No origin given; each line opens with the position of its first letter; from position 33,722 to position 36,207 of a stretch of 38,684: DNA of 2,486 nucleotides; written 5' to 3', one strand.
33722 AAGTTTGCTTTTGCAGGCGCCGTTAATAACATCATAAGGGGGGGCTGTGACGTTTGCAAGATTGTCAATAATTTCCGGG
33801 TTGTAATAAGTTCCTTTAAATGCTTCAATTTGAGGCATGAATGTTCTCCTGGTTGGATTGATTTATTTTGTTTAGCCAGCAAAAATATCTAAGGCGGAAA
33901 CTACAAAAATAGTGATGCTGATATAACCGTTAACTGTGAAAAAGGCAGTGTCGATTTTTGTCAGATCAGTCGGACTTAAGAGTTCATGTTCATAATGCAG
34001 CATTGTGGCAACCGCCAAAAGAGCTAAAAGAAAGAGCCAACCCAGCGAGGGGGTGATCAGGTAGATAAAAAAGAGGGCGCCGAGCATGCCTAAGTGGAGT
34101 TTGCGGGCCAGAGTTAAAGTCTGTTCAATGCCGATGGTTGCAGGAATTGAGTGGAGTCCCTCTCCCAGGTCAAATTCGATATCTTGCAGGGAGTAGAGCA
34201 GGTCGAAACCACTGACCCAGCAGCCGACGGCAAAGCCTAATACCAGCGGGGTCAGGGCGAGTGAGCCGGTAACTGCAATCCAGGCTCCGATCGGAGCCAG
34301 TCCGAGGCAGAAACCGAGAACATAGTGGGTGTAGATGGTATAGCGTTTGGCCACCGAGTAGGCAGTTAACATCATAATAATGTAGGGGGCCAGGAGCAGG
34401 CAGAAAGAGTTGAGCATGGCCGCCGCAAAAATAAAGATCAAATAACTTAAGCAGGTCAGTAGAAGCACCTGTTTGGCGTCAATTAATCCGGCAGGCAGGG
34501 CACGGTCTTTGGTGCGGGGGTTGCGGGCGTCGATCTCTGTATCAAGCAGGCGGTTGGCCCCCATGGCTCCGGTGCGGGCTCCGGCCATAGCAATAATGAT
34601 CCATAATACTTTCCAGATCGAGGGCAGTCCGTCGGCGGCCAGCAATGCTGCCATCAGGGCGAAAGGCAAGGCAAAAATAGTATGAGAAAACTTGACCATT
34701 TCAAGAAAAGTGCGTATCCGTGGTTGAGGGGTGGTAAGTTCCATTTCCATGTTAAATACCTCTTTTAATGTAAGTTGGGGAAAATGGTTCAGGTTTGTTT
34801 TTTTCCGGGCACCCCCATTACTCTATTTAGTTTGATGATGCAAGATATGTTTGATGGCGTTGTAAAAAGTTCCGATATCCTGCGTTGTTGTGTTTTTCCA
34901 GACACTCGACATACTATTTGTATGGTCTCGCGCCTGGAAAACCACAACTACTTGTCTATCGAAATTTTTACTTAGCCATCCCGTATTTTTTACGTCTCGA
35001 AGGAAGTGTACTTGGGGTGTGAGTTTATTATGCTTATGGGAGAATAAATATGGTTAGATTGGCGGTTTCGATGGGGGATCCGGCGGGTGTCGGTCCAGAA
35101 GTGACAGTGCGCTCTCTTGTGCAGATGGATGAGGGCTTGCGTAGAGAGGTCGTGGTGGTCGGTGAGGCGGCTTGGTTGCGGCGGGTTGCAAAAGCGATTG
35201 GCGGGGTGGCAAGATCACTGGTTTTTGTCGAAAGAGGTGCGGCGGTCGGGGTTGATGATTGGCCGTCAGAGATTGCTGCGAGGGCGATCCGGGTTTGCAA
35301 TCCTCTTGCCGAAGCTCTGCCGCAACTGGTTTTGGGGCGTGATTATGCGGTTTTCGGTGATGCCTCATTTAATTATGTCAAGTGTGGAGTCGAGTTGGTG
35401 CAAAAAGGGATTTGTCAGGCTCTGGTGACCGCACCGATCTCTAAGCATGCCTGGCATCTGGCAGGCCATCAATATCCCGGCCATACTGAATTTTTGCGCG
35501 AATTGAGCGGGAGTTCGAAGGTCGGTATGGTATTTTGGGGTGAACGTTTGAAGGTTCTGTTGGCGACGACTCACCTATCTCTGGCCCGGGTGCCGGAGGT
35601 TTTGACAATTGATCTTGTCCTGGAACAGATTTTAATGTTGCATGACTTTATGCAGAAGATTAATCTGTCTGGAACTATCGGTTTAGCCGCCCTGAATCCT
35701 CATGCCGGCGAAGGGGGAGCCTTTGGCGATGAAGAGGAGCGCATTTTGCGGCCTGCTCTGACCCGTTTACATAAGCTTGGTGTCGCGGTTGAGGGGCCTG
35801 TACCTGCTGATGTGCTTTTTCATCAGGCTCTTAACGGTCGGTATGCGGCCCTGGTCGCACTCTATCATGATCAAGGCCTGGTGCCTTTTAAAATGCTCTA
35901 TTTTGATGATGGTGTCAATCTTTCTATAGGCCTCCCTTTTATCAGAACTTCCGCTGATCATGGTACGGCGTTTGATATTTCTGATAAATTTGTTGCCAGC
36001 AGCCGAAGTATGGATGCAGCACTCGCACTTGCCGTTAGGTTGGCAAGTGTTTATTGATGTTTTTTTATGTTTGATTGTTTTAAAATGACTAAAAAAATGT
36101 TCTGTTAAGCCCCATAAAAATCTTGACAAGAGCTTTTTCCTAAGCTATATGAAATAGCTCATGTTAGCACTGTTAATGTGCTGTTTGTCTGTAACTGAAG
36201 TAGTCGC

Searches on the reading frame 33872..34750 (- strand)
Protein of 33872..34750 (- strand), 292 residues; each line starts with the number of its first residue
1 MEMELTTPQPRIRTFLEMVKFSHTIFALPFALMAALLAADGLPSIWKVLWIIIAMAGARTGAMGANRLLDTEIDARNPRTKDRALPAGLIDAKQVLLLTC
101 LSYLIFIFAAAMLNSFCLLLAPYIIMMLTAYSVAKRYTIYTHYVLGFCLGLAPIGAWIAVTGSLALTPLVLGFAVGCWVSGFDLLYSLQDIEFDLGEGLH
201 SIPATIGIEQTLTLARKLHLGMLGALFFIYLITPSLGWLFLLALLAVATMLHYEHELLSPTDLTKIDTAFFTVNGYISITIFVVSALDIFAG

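Call 58: search_protein_families(library=pfam, proteins=[window:33872-34750:-])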
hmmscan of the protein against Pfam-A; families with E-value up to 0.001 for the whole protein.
window:33872-34750:- (292 aa): 1 family
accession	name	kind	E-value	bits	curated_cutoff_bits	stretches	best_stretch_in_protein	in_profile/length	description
PF01040.23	UbiA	-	5.8e-52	176.9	34.2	1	27-272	1-247/250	UbiA prenyltransferase family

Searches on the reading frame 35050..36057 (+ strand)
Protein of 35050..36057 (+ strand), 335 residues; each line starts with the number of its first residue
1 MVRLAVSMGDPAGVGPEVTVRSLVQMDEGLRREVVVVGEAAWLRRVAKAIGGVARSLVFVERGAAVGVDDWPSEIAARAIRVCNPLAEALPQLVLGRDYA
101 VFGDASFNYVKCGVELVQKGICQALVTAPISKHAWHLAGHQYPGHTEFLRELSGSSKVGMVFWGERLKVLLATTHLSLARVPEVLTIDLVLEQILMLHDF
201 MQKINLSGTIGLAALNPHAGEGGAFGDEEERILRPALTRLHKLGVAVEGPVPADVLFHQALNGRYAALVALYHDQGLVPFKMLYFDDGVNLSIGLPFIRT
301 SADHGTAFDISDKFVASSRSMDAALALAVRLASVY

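Call 15: find_encoding_contigs(protein=window:35050-36057:+, flank=10000, max_places=6)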
Protein window:35050-36057:+ (335 aa): 2 contigs read that carry it; 2 places shown.
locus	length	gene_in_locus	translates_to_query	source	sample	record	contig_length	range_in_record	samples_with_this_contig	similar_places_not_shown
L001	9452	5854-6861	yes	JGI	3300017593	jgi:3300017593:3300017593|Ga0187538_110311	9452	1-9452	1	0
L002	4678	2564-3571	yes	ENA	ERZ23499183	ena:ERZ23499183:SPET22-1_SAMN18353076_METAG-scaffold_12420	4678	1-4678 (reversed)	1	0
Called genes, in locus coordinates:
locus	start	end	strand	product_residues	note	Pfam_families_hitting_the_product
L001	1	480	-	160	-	?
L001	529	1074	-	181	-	PF00578:AhpC-TSA, PF08534:Redoxin, PF00255:GSHPx (weak), PF00085:Thioredoxin, PF13905:Thioredoxin_8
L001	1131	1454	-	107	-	PF00085:Thioredoxin, PF14595:Thioredoxin_9, PF13098:Thioredoxin_2, PF08534:Redoxin (weak), PF13728:TraF (weak), PF13905:Thioredoxin_8 (faint)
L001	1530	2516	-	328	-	PF00348:polyprenyl_synt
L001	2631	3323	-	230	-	PF05175:MTS, PF05971:Methyltransf_10 (weak), PF13649:Methyltransf_25 (weak), PF13847:Methyltransf_31 (weak)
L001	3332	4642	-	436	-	PF06245:DUF1015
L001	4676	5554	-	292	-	PF01040:UbiA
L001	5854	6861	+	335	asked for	PF04166:PdxA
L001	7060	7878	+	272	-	PF01047:MarR (weak), PF09339:HTH_IclR, PF01614:IclR_C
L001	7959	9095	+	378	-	PF04055:Radical_SAM, PF06969:HemN_C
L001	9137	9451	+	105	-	?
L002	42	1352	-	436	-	PF06245:DUF1015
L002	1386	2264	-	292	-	PF01040:UbiA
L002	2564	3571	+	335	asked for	PF04166:PdxA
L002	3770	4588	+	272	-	PF01047:MarR (weak), PF09339:HTH_IclR, PF01614:IclR_C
